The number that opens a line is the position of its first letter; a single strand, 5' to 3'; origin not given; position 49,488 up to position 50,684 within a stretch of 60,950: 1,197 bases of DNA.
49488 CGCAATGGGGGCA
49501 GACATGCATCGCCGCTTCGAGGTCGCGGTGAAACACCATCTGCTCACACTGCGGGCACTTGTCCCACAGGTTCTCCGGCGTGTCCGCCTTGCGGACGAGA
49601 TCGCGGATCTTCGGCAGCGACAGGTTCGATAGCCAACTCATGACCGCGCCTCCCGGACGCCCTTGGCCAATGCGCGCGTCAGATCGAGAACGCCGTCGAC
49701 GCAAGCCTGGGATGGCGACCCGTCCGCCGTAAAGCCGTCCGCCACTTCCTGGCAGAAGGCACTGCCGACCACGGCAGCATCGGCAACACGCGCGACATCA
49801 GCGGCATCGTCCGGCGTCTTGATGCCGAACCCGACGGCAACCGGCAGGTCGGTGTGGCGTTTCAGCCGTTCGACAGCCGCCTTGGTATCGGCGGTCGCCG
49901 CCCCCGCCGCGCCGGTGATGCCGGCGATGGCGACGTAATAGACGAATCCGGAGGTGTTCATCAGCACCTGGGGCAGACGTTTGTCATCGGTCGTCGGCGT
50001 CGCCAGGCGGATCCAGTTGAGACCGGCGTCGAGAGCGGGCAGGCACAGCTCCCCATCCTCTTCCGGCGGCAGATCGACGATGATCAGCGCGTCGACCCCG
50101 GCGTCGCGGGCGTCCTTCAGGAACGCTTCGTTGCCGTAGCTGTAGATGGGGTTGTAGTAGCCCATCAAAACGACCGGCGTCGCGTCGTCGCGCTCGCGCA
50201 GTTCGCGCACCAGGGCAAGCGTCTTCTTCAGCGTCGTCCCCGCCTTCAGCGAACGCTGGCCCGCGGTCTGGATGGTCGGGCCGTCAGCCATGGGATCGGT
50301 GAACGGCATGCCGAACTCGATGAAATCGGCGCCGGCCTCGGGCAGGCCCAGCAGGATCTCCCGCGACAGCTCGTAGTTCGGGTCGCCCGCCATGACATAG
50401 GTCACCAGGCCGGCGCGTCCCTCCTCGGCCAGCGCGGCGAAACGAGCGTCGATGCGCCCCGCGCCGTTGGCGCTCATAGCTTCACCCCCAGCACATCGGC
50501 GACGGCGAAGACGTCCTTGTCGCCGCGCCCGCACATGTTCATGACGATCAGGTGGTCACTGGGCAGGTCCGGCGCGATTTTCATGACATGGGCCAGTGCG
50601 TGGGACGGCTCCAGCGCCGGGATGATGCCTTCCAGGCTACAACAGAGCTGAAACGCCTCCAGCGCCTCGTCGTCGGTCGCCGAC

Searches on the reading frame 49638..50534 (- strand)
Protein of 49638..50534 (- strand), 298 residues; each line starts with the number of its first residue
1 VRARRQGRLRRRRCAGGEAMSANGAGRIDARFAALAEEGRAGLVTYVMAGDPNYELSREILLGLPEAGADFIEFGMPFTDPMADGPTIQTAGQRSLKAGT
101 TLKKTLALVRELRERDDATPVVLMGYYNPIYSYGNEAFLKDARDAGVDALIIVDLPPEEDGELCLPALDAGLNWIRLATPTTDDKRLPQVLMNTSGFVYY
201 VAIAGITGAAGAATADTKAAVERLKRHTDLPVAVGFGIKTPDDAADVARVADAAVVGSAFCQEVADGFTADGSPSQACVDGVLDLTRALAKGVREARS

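Call 91: search_protein_families(library=pfam, proteins=[window:49638-50534:-], max_evalue=0.0001)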
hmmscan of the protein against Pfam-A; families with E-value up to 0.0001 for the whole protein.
window:49638-50534:- (298 aa): 2 families
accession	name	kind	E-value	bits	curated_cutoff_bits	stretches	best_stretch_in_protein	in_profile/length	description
PF00290.26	Trp_syntA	-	4.5e-91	304.8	27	1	32-266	1-235/259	Tryptophan synthase alpha chain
PF00977.27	His_biosynth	-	8e-05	22.6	23.6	0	201-262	46-107/228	Histidine biosynthesis protein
